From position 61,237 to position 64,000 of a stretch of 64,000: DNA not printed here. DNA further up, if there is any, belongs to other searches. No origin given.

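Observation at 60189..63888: Translationally coupled AAA+ ATPase + cytoplasmic S8 subtilase pair on a mobile island: candidate defence or abortive-infection module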

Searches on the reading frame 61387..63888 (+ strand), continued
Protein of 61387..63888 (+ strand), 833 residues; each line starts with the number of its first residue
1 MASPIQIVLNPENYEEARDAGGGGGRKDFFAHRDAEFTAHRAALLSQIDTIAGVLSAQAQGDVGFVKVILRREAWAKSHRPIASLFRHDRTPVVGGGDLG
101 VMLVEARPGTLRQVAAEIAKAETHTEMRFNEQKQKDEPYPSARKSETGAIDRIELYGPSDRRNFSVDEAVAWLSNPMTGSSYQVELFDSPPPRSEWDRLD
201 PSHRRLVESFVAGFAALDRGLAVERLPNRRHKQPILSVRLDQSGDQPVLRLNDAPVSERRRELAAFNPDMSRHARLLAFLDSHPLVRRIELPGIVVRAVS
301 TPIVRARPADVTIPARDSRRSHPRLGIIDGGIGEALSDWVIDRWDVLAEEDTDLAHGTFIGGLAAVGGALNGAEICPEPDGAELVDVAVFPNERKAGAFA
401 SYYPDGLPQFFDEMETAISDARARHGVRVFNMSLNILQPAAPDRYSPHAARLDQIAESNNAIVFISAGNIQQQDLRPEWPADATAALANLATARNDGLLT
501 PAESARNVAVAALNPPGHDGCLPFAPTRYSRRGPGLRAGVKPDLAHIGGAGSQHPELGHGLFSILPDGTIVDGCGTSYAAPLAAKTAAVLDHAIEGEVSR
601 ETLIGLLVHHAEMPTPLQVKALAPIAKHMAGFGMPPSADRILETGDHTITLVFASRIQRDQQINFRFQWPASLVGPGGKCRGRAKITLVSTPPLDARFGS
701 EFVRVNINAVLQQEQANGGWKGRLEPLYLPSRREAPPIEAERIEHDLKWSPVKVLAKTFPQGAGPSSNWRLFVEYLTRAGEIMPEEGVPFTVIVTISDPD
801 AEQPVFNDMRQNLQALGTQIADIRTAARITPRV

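Call 19: find_homologous_proteins(query=window:61387-63888:+, max_evalue=0.00001)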
Query window:61387-63888:+ (833 aa): 667 proteins with E <= 0.00001 among 8000 candidates; the best 120 are listed.
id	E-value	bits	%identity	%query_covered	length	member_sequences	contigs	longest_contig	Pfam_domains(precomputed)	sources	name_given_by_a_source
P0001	0.0e+0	1825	96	100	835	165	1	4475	PF00082.28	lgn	-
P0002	0.0e+0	1720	90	100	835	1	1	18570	PF00082.28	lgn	-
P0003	0.0e+0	1715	90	100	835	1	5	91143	PF00082.28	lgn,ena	-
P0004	0.0e+0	1715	90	100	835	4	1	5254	PF00082.28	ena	-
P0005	0.0e+0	1715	89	100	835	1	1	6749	PF00082.28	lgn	-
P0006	0.0e+0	1714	89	100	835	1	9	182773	PF00082.28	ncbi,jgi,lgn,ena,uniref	ncbi:S8 family peptidase [Brevundimonas sp. VNH65]|jgi:hypothetical protein|uniref:S8 family peptida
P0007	0.0e+0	1714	89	100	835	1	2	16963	PF00082.28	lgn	-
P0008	0.0e+0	1713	89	100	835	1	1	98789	PF00082.28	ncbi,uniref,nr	ncbi:S8 family peptidase [Brevundimonas aurantiaca]|uniref:S8 family peptidase n=1 Tax=Brevundimonas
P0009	0.0e+0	1711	89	100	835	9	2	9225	PF00082.28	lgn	-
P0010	0.0e+0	1711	89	100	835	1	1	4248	PF00082.28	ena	-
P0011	0.0e+0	1709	89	100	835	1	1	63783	PF00082.28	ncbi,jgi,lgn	-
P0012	0.0e+0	1705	89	100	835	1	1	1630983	PF00082.28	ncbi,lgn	-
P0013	0.0e+0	1702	88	100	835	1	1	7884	PF00082.28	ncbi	-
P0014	0.0e+0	1700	89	100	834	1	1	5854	PF00082.28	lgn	-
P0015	0.0e+0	1696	88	100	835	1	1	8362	PF00082.28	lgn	-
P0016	0.0e+0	1690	88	100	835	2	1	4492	PF00082.28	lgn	-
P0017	0.0e+0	1688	87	100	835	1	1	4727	PF00082.28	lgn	-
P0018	0.0e+0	1686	88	100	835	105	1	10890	PF00082.28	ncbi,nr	ncbi:MAG: S8 family peptidase [Phyllobacterium sp.]|nr:S8 family peptidase [Phyllobacterium sp.]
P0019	0.0e+0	1685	88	100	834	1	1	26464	PF00082.28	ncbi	-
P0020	0.0e+0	1679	88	100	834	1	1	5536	PF00082.28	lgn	-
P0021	0.0e+0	1674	87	100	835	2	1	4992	PF00082.28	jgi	-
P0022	0.0e+0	1672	87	100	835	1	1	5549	PF00082.28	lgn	-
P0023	0.0e+0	1668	87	100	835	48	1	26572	PF00082.28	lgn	-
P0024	0.0e+0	1651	85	100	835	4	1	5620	PF00082.28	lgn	-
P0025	0.0e+0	1647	87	100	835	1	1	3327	PF00082.28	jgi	jgi:hypothetical protein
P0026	0.0e+0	1646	85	100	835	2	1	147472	PF00082.28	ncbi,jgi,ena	jgi:hypothetical protein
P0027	0.0e+0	1645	86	100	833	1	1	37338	PF00082.28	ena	-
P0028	0.0e+0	1644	86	100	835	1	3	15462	PF00082.28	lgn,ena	-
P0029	0.0e+0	1643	86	100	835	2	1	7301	PF00082.28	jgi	-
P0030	0.0e+0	1641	86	100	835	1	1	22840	PF00082.28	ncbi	-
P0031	0.0e+0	1638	86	100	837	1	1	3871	PF00082.28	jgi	jgi:Subtilase family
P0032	0.0e+0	1633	85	100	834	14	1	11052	PF00082.28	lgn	-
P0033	0.0e+0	1633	85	100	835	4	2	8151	PF00082.28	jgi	jgi:hypothetical protein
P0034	0.0e+0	1632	85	100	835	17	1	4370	PF00082.28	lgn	-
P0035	0.0e+0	1631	85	100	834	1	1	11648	PF00082.28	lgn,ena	-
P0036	0.0e+0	1631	85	100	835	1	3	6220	PF00082.28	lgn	-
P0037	0.0e+0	1628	84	100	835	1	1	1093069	PF00082.28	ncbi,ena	-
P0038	0.0e+0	1615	84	100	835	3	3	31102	PF00082.28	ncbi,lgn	-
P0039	0.0e+0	1608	84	100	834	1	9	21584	PF00082.28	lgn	-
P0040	0.0e+0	1607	84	100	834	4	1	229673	PF00082.28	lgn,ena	-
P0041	0.0e+0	1606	83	100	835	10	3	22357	PF00082.28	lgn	-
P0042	0.0e+0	1605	83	100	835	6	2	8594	PF00082.28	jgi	jgi:hypothetical protein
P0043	0.0e+0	1600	84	100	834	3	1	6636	PF00082.28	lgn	-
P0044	0.0e+0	1598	82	100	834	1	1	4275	PF00082.28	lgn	-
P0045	0.0e+0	1597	83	100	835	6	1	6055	PF00082.28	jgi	jgi:hypothetical protein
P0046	0.0e+0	1595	83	100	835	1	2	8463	PF00082.28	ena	-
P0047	0.0e+0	1594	83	100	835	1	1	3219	PF00082.28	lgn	-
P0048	0.0e+0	1593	83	100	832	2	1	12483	PF00082.28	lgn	-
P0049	0.0e+0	1588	83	100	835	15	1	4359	PF00082.28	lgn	-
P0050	0.0e+0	1580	81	100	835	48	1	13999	PF00082.28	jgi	jgi:Subtilase family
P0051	0.0e+0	1580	83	100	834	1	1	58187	PF00082.28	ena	-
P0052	0.0e+0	1574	83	100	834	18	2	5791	PF00082.28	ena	-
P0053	0.0e+0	1570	81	100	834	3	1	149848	PF00082.28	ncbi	-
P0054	0.0e+0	1570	81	100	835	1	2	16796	PF00082.28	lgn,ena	-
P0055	0.0e+0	1568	82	100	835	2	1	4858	PF00082.28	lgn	-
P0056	0.0e+0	1565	81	100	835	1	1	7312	PF00082.28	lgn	-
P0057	0.0e+0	1564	81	100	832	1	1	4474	PF00082.28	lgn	-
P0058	0.0e+0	1557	81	100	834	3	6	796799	PF00082.28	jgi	jgi:hypothetical protein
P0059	0.0e+0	1555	80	100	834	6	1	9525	PF00082.28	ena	-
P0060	0.0e+0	1553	81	100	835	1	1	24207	PF00082.28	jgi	jgi:subtilisin family serine protease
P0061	0.0e+0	1551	81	100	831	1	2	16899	PF00082.28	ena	-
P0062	0.0e+0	1551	83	100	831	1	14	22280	PF00082.28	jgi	jgi:hypothetical protein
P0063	0.0e+0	1551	81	100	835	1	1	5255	PF00082.28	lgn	-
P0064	0.0e+0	1549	81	100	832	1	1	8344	PF00082.28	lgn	-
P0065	0.0e+0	1548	80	100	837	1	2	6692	PF00082.28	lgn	-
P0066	0.0e+0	1545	79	100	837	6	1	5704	PF00082.28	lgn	-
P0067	0.0e+0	1543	80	100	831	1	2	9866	PF00082.28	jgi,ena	jgi:hypothetical protein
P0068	0.0e+0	1543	80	100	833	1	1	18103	PF00082.28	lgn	-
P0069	0.0e+0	1540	80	100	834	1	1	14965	PF00082.28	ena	-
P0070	0.0e+0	1537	80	100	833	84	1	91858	PF00082.28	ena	-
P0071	0.0e+0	1531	80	100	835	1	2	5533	PF00082.28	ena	-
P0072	0.0e+0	1530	80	100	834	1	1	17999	PF00082.28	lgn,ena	-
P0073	0.0e+0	1526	78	100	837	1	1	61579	PF00082.28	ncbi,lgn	-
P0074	0.0e+0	1525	78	100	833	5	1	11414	PF00082.28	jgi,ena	-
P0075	0.0e+0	1517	80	100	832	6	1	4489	PF00082.28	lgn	-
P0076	0.0e+0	1503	78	100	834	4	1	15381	PF00082.28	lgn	-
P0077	0.0e+0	1498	77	100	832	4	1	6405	PF00082.28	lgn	-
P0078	0.0e+0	1494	78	100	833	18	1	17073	PF00082.28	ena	-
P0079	0.0e+0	1491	77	100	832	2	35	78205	PF00082.28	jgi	jgi:hypothetical protein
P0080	0.0e+0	1487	77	100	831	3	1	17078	PF00082.28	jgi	jgi:hypothetical protein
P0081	0.0e+0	1483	77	100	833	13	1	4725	PF00082.28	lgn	-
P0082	0.0e+0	1483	83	94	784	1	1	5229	PF00082.28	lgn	-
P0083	0.0e+0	1480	76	100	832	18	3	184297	PF00082.28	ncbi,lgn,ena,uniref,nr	ncbi:S8 family peptidase [Rhizobium lemnae]|uniref:S8 family peptidase n=2 Tax=Pseudomonadota TaxID=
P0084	0.0e+0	1479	77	100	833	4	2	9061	PF00082.28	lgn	-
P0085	0.0e+0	1478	77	100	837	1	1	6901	PF00082.28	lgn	-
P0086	0.0e+0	1469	76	100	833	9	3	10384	PF00082.28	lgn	-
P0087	0.0e+0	1468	77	100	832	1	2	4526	PF00082.28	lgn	-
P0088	0.0e+0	1466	76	100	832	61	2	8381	PF00082.28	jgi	jgi:hypothetical protein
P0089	0.0e+0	1463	77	100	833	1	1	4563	PF00082.28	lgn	-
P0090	0.0e+0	1461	75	100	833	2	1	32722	PF00082.28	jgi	jgi:hypothetical protein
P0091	0.0e+0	1459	76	100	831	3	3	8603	PF00082.28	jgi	jgi:hypothetical protein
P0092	0.0e+0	1457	76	100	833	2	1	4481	PF00082.28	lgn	-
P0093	0.0e+0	1457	76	100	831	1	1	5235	PF00082.28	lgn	-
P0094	0.0e+0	1457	77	100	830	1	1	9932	PF00082.28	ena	-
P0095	0.0e+0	1456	76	100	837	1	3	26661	PF00082.28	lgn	-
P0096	0.0e+0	1456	75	100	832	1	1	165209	PF00082.28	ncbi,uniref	ncbi:S8 family peptidase [Brucella sp. IR073]|uniref:S8 family peptidase n=1 Tax=unclassified Brucel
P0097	0.0e+0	1450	75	100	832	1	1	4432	PF00082.28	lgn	-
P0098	0.0e+0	1449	75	100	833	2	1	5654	PF00082.28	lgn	-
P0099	0.0e+0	1449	75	100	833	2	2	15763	PF00082.28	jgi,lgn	-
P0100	0.0e+0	1449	75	100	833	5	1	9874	PF00082.28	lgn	-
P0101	0.0e+0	1446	76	100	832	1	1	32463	PF00082.28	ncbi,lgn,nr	ncbi:MAG: S8 family peptidase [Gammaproteobacteria bacterium]|nr:S8 family peptidase [Gammaproteobac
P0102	0.0e+0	1438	74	100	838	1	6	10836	PF00082.28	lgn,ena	-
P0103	0.0e+0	1438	75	100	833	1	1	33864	PF00082.28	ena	-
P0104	0.0e+0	1435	75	100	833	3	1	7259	PF00082.28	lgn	-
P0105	0.0e+0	1435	74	100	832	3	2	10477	PF00082.28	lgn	-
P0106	0.0e+0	1433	74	100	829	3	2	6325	PF00082.28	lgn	-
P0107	0.0e+0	1424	82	90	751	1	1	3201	PF00082.28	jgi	jgi:hypothetical protein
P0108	0.0e+0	1424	73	100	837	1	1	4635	PF00082.28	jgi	-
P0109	0.0e+0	1421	75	100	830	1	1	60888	PF00082.28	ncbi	-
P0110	0.0e+0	1417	75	100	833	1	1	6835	PF00082.28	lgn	-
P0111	0.0e+0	1415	73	100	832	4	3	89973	PF00082.28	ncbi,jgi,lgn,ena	-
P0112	0.0e+0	1410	73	100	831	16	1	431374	PF00082.28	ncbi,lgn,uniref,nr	ncbi:S8 family peptidase [Gluconobacter sp. Dm-62]|uniref:S8 family peptidase n=1 Tax=Gluconobacter 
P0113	0.0e+0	1408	73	100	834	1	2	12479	PF00082.28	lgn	-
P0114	0.0e+0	1406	73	100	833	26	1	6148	PF00082.28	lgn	-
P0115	0.0e+0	1405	74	100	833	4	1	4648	PF00082.28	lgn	-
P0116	0.0e+0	1404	73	100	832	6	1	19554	PF00082.28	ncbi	-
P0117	0.0e+0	1386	78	92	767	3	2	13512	PF00082.28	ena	-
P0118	0.0e+0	1382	81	88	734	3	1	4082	PF00082.28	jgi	-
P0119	0.0e+0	1381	71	100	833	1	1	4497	PF00082.28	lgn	-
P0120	0.0e+0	1379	72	100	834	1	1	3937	PF00082.28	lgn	-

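Call 25: get_annotated_region(hit=H1, flank=9000)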
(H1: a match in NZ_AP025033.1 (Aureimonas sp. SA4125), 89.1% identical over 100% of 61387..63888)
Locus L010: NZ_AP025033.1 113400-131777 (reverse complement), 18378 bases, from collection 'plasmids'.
description: Aureimonas sp. SA4125 plasmid pSA4125, complete sequence
organism: Aureimonas sp. SA4125 (NCBI taxid 2826993)
taxonomy: Bacteria; Pseudomonadota; Alphaproteobacteria; Hyphomicrobiales; Aurantimonadaceae; Aureimonas; Aureimonas sp. SA4125
host: -; source: -; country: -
typing (MOB-suite, as given by PLSDB): non-mobilizable; mating-pair formation MPF_T
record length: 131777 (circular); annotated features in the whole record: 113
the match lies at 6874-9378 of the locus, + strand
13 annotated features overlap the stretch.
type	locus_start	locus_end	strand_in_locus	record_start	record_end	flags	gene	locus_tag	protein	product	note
CDS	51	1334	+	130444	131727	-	-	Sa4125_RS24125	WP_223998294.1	IS66 family transposase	-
CDS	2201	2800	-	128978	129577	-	-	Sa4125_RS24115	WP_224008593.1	recombinase family protein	GO:0006310 - DNA recombination [Evidence IEA]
CDS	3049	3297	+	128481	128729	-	-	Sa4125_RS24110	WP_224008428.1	AbrB/MazE/SpoVT family DNA-binding domain-containing protein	-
CDS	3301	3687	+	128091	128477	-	-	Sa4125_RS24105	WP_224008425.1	type II toxin-antitoxin system VapC family toxin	-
CDS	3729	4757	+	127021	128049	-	-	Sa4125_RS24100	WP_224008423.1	3'-5' exonuclease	-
CDS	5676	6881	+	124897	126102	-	-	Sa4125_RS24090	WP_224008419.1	ATP-binding protein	-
CDS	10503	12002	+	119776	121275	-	istA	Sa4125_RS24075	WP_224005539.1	IS21 family transposase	-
CDS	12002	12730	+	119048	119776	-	istB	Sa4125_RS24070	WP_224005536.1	IS21-like element helper ATPase IstB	-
CDS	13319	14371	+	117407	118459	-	-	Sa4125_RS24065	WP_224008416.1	Swt1 family HEPN domain-containing protein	-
CDS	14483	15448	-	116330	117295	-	-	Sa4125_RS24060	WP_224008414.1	sodium-dependent bicarbonate transport family permease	-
CDS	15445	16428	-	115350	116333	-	-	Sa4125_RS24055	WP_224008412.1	TerC family protein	-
CDS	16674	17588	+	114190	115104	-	-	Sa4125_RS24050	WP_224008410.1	hydrogen peroxide-inducible genes activator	-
CDS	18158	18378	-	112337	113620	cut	-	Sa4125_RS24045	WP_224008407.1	IS66 family transposase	-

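Call 37: search_protein_representatives(protein=window:61387-63888:+)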
Query: 833 residues. Proteins with E-value up to 0.001 (for the whole library): 1193; up to 1e-10: 708; up to 1e-30: 346. The best 150 are listed.
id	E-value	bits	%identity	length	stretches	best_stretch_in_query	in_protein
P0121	0.0e+00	1116.0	61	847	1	1-833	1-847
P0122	1.5e-252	856.9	49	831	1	2-833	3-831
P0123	2.1e-245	833.2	50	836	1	3-829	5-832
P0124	2.0e-243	826.7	59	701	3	403-833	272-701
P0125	2.4e-239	813.2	48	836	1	3-833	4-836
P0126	1.0e-230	784.7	47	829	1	3-833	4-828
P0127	7.6e-226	768.6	45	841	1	1-833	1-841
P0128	1.9e-224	763.9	46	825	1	3-833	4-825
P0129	5.1e-224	762.5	43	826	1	2-833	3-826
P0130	7.2e-220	748.8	47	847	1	4-832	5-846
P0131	8.5e-218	741.9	44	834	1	1-833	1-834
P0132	3.6e-209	713.4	47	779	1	67-832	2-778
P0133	1.5e-208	711.3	44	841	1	3-832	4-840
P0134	8.8e-207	705.5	46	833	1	3-833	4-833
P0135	1.1e-205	701.9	45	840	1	2-833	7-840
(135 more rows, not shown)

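Call 42: find_related_loci(query=window:61387-63888:+, collection=genome_contigs, flank=8000)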
Query window:61387-63888:+ (833 aa) in genome_contigs; peptide patterns used: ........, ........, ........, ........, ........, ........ (x = any residue, [..] = any of these).
109 stretches matched a pattern; 83 encode a relative of the query (tblastn E <= 1e-3); the best 80 are kept; 77 distinct loci.
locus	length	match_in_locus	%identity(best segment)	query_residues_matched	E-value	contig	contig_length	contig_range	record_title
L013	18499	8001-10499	99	1-833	0e+0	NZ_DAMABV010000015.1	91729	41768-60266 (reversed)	MAG: Phenylobacterium sp. isolate CTOTU47976 NODE_51_length_91729_cov_27.401062, whole genome shotgun sequence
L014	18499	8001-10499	99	1-833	0e+0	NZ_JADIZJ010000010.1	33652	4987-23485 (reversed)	MAG: Sphingopyxis sp. isolate AalE_18-Q3-R2-46_MAXAC.104 tig00008383-10-336090, whole genome shotgun sequence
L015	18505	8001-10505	96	1-833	0e+0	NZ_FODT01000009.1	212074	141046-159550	Rhodopseudomonas pseudopalustris strain DSM 123, whole genome shotgun sequence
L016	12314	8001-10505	96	1-833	0e+0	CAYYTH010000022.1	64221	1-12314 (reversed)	MAG TPA_asm: uncultured Aestuariivirga sp. isolate SRP292972_co1_22 genome assembly, contig: NODE_325_length_64221_cov_1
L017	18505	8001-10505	96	1-833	0e+0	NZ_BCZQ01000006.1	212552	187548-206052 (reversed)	Sphingopyxis terrae subsp. terrae NBRC 15098, whole genome shotgun sequence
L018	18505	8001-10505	96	1-833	0e+0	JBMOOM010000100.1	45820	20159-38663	MAG: Pseudomonadota bacterium isolate Betzabe_MAG102 MAG102_100, whole genome shotgun sequence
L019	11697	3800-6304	94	1-833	0e+0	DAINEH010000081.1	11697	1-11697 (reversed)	MAG TPA_asm: Paracoccaceae bacterium isolate CTOTU26048 NODE_715_length_11697_cov_11.714224, whole genome shotgun sequen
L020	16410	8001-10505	91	1-833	0e+0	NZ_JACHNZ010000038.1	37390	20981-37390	Sphingosinicella soli strain DSM 17328 Ga0373316_38, whole genome shotgun sequence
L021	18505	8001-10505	90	1-833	0e+0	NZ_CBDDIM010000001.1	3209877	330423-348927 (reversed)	MAG: Phenylobacterium sp. isolate 907e027c-f2f4-47af-a8f0-a901ae0b4667 contig_1, whole genome shotgun sequence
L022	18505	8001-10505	90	1-833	0e+0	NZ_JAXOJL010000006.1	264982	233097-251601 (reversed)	Sphingomonas sp. GB1N7 Y668_6, whole genome shotgun sequence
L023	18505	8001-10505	90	1-833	0e+0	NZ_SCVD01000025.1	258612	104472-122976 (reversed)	MAG: Phenylobacterium sp. isolate GW715_bin.37 GW715_bin.37-77691, whole genome shotgun sequence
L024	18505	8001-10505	89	1-833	0e+0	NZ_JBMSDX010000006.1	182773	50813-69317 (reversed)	Brevundimonas sp. VNH65 contig6, whole genome shotgun sequence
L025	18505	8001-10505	89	1-833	0e+0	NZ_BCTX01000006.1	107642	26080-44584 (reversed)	Novosphingobium naphthalenivorans NBRC 102051, whole genome shotgun sequence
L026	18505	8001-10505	87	1-833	0e+0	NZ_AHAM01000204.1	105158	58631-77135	Mesorhizobium alhagi CCNWXJ12-2 contig216, whole genome shotgun sequence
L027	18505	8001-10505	88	1-833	0e+0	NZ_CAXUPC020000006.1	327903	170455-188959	Bosea sp. LjRoot9 LJR009c6, whole genome shotgun sequence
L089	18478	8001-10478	48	3-833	0e+0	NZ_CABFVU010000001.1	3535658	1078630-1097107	Chitinophaga polysaccharea strain CSUR P9684, whole genome shotgun sequence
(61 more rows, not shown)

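Call 46: search_protein_families(library=pfam, proteins=[L001:8196-8510:+, L001:8990-11044:+, L001:3818-4087:-], max_evalue=0.1)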
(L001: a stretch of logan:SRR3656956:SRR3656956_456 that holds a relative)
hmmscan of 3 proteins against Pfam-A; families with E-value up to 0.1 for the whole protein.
L001:8196-8510:+ (104 aa): 1 family
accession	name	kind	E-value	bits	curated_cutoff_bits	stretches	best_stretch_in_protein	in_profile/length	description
PF11523.13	DUF3223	-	0.0043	18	21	1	75-98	50-74/75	Protein of unknown function (DUF3223)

L001:8990-11044:+ (684 aa): 3 families
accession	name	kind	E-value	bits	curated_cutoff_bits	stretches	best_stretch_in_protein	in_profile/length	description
PF17762.8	HTH_ParB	-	0.00026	21.5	22.6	1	127-205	5-83/102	ParB HTH domain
PF02195.25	ParB_N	-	0.00029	21.3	26.3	1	20-95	6-73/95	ParB N-terminal domain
PF07638.17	Sigma70_ECF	-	0.0028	18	21.1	1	105-165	115-174/185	ECF sigma factor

L001:3818-4087:- (89 aa): 0 families
